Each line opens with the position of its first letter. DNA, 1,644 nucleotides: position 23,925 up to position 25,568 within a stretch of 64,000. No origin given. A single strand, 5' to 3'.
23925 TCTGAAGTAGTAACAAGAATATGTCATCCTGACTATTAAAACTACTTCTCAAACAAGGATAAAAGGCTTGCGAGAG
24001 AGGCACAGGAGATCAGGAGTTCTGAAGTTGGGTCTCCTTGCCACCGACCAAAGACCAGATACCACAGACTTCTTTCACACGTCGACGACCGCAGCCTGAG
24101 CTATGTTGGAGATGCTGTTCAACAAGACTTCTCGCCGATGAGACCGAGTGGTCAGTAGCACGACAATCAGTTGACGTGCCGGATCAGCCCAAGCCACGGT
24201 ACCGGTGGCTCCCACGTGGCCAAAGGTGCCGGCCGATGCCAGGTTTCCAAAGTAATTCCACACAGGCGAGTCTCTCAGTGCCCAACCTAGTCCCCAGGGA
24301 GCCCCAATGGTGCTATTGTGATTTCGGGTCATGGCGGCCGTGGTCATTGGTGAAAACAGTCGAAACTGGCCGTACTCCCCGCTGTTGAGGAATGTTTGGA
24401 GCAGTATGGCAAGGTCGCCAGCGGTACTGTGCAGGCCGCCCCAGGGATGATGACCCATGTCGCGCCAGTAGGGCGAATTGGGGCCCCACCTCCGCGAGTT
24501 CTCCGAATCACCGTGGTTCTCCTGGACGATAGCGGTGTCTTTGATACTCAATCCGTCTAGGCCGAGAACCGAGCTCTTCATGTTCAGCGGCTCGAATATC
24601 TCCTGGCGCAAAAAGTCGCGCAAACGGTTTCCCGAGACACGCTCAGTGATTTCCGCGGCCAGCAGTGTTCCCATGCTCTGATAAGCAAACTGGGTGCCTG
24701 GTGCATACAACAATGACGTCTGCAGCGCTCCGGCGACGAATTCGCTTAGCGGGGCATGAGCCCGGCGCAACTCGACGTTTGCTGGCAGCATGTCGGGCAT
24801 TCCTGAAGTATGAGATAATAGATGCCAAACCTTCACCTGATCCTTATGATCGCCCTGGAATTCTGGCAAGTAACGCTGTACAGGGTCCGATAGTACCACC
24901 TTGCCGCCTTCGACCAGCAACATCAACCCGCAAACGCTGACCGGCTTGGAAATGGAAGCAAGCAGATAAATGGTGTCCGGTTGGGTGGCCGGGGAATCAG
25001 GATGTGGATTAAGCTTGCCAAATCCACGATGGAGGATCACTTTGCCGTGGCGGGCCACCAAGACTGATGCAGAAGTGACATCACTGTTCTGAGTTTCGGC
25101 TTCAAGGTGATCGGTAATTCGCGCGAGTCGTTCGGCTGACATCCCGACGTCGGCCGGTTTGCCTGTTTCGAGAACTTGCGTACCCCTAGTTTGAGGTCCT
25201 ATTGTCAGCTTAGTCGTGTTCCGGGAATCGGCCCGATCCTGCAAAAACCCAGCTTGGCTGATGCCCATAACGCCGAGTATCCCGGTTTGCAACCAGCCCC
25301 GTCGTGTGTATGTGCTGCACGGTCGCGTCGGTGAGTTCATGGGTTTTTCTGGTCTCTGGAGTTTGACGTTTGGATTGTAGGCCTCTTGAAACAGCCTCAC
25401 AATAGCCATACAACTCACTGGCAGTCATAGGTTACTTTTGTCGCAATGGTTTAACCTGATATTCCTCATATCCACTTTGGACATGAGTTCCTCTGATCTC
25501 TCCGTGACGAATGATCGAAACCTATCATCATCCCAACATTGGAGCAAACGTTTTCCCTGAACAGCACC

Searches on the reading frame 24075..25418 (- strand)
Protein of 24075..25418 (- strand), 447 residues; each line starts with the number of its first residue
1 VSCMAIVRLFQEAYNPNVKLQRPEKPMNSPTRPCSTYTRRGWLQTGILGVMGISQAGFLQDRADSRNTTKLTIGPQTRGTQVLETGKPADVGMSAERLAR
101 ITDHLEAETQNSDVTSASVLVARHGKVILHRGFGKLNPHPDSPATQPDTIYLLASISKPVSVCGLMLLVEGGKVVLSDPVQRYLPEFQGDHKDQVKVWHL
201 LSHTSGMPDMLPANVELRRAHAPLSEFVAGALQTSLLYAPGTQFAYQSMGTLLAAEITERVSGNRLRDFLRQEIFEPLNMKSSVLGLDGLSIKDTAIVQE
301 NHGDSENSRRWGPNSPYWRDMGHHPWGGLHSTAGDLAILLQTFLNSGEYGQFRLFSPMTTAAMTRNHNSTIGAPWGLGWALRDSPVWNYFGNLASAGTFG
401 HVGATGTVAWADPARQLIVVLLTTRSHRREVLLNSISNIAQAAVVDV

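Call 45: search_protein_families(library=phrogs, proteins=[window:24075-25418:-], max_evalue=0.001)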
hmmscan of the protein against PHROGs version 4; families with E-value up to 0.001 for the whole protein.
window:24075-25418:- (447 aa): 2 families
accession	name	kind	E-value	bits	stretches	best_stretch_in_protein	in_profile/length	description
phrog_382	-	tail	4.5e-21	76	1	88-403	70-375/655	minor tail protein with lysin activity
phrog_13201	-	unknown function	9.7e-12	45.4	1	89-369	31-311/616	-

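Call 92: search_protein_families(library=pfam, proteins=[window:24075-25418:-], max_evalue=0.001)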
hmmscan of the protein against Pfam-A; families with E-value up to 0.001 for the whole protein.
window:24075-25418:- (447 aa): 1 family
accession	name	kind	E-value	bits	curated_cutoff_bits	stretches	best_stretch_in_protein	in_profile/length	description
PF00144.29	Beta-lactamase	-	6.9e-64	216.5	27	1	106-429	6-314/329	Beta-lactamase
